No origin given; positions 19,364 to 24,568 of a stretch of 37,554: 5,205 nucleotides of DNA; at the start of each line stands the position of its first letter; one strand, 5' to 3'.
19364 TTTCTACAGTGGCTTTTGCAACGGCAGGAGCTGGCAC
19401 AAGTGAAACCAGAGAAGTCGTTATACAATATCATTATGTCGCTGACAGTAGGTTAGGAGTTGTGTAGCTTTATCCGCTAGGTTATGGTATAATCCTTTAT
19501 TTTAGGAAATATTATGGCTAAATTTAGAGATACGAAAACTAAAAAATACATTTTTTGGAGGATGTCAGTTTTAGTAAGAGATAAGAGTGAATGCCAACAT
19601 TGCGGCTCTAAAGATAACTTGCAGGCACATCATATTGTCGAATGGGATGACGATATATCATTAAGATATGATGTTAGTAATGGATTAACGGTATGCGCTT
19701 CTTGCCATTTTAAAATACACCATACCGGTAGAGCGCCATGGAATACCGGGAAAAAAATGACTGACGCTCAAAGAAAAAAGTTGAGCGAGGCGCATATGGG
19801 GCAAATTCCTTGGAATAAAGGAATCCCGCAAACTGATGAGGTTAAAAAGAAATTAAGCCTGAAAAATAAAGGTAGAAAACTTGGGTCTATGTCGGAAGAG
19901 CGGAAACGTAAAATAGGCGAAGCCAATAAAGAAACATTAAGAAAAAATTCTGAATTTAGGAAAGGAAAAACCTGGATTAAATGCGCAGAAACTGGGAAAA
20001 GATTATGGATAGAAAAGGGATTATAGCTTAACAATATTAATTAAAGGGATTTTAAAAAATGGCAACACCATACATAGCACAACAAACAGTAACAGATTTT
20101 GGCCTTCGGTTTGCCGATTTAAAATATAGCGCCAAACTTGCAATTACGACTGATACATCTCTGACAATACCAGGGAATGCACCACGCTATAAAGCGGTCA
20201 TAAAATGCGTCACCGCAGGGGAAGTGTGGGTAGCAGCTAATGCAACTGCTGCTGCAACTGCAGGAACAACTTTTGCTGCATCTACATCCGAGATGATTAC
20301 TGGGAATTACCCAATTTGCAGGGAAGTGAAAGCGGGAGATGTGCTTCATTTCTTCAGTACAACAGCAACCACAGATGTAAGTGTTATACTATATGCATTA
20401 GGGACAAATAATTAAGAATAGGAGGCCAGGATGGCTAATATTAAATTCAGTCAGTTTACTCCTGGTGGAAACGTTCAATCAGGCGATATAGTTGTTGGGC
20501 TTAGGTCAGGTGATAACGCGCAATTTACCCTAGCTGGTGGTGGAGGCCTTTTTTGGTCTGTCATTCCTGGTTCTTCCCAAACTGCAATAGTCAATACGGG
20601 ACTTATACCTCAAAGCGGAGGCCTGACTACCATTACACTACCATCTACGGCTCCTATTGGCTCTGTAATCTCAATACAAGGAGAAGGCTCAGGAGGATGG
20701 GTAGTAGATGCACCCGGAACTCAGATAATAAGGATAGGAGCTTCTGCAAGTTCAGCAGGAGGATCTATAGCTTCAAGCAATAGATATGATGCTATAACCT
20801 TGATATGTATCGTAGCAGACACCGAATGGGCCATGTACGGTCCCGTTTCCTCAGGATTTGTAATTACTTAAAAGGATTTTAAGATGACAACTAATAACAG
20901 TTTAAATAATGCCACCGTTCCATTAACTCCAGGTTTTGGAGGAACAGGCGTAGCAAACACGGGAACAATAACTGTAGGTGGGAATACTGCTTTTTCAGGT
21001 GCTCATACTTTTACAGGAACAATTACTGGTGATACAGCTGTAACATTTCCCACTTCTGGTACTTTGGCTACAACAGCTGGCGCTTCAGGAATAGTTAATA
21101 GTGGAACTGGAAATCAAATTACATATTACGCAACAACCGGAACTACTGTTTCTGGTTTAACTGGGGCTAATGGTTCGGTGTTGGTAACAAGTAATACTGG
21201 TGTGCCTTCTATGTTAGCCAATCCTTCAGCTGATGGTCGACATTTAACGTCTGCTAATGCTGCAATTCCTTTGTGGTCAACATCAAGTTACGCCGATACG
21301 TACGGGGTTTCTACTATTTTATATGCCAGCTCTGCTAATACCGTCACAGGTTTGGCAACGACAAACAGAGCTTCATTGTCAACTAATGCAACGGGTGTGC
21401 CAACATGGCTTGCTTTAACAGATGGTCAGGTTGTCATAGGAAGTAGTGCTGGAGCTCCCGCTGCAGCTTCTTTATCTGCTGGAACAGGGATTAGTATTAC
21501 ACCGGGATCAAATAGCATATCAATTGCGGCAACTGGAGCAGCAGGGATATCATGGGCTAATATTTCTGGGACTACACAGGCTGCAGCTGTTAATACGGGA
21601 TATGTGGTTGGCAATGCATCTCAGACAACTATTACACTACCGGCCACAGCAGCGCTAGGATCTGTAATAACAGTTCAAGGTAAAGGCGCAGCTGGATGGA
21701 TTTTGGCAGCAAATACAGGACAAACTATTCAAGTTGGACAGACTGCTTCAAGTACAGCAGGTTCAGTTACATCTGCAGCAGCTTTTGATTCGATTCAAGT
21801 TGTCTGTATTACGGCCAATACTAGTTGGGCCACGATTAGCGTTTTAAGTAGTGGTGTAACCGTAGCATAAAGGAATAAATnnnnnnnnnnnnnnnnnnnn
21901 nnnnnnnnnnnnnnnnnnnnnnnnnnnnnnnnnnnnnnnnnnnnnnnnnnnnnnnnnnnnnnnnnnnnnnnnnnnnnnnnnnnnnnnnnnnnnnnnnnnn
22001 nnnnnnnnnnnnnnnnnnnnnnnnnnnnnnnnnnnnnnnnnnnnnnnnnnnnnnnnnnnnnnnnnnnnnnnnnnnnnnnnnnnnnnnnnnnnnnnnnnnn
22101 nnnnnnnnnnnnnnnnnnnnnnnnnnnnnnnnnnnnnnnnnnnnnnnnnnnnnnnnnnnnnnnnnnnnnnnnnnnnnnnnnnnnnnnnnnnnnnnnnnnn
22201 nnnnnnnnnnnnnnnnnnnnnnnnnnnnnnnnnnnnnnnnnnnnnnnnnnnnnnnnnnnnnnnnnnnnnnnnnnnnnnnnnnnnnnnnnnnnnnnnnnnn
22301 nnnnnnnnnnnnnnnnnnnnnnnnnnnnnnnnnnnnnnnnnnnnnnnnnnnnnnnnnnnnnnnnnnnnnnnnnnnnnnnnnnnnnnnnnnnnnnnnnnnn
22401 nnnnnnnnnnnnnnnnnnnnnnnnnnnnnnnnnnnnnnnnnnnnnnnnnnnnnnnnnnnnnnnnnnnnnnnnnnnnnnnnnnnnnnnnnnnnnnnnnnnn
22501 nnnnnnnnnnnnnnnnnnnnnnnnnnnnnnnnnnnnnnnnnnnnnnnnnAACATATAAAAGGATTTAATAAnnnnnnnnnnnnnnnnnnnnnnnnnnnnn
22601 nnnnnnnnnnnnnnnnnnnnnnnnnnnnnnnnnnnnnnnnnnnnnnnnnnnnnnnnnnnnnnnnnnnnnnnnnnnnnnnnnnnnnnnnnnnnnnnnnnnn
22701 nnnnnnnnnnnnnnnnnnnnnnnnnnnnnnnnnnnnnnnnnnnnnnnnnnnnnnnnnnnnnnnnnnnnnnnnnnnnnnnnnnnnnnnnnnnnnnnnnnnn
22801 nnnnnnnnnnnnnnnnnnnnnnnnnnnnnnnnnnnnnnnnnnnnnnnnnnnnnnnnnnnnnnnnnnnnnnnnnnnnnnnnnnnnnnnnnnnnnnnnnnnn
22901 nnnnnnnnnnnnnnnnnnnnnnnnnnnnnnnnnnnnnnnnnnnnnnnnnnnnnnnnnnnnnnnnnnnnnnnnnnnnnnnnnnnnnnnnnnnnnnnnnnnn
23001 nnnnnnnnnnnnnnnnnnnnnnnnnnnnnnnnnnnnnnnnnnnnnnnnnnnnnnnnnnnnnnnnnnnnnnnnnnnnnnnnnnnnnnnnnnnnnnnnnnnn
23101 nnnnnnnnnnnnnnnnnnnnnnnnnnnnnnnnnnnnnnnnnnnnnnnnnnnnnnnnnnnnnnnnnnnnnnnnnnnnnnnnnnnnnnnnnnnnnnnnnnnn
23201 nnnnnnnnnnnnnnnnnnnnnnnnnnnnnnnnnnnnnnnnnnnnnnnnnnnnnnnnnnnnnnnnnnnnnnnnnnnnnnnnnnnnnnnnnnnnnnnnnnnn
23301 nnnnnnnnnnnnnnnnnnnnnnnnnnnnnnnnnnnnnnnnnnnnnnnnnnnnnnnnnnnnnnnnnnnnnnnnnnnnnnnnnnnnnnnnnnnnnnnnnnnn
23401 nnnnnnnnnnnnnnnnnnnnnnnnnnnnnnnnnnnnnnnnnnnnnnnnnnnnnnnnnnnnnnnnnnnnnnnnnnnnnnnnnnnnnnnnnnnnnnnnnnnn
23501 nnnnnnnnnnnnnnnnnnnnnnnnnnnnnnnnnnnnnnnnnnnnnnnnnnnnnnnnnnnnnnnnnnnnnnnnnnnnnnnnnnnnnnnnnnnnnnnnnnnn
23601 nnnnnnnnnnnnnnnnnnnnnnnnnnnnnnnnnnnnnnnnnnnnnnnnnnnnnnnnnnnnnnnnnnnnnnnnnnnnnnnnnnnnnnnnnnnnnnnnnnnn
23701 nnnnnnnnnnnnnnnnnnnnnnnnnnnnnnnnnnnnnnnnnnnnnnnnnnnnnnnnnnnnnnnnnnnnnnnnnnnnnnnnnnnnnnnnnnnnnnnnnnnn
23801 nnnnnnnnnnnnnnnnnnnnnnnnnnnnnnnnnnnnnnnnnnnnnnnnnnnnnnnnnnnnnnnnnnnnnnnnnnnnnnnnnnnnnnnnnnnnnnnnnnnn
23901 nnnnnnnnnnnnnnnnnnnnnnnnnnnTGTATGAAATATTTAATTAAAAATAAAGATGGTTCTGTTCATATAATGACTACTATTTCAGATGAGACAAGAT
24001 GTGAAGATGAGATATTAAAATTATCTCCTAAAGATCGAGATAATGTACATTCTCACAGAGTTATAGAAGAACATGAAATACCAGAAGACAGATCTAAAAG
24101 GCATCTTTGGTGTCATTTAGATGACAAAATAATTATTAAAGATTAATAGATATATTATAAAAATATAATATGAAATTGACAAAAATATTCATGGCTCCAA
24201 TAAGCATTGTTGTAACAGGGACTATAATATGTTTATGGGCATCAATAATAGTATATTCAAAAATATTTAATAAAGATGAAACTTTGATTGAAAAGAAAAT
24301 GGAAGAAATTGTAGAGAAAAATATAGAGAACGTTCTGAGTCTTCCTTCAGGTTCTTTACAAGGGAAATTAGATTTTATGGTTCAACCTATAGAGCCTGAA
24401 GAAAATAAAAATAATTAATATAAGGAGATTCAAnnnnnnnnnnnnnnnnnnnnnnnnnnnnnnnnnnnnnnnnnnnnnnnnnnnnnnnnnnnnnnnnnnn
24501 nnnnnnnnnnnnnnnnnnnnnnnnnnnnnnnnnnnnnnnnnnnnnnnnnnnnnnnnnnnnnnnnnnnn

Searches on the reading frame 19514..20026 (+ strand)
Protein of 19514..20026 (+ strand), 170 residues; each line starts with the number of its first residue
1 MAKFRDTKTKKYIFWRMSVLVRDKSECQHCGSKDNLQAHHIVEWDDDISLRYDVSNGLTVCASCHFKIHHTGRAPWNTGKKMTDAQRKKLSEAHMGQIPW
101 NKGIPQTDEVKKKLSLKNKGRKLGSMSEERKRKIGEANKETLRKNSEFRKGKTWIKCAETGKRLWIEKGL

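Call 19: search_protein_families(library=phrogs, proteins=[window:19514-20026:+], max_evalue=0.01)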
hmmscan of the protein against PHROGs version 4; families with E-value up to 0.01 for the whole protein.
window:19514-20026:+ (170 aa): 18 families
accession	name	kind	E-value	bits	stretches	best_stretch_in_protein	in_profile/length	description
phrog_144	-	DNA, RNA and nucleotide metabolism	6.6e-14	52.9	1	13-103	73-165/175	HNH endonuclease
phrog_119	-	DNA, RNA and nucleotide metabolism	6.7e-14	52.5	1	6-102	185-286/443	HNH endonuclease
phrog_1271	-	DNA, RNA and nucleotide metabolism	7.5e-11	43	1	12-104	255-349/361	HNH endonuclease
phrog_8446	-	DNA, RNA and nucleotide metabolism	8.7e-11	42.9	1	9-73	125-200/211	HNH endonuclease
phrog_24030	-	DNA, RNA and nucleotide metabolism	2.2e-09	38.1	1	15-71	9-65/342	RNA ligase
phrog_4581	-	head and packaging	1.2e-08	35.7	1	15-71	56-111/395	terminase small subunit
phrog_5956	-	DNA, RNA and nucleotide metabolism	2.4e-08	34.7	1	13-73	48-112/138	HNH endonuclease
phrog_589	-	DNA, RNA and nucleotide metabolism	3.8e-08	34.3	1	16-88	83-158/179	HNH endonuclease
phrog_8048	-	DNA, RNA and nucleotide metabolism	8.5e-07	29.4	1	16-74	168-231/273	HNH endonuclease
phrog_7370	-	DNA, RNA and nucleotide metabolism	2.5e-06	28.5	1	18-87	35-103/115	HNH endonuclease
phrog_740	-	DNA, RNA and nucleotide metabolism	2.5e-05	24.4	1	18-72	32-88/332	HNH endonuclease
phrog_7785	-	DNA, RNA and nucleotide metabolism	0.00015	22.8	1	18-86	64-133/147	HNH endonuclease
phrog_32453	-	DNA, RNA and nucleotide metabolism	0.00049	21.3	1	5-67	53-113/175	HNH endonuclease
phrog_2214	-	DNA, RNA and nucleotide metabolism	0.00099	19.3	1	9-132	178-301/429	HNH endonuclease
phrog_6050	-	DNA, RNA and nucleotide metabolism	0.0031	17.4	1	16-101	303-365/402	HNH endonuclease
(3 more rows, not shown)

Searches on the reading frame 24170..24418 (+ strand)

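Call 13: search_protein_families(library=ncbifam, proteins=[window:24170-24418:+], max_evalue=10)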
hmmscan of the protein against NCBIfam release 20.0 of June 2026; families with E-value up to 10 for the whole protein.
window:24170-24418:+ (82 aa): 1 family
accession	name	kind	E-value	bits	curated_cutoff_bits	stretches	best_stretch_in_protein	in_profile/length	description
NF041647.1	ABC_perm_CPBP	equivalog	0.02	13.7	435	1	6-47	365-408/636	ABC transporter permease subunit/CPBP intramembrane protease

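Call 20: search_protein_families(library=phrogs, proteins=[window:24170-24418:+], max_evalue=0.01)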
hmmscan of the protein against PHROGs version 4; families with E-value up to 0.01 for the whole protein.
window:24170-24418:+ (82 aa): 0 families
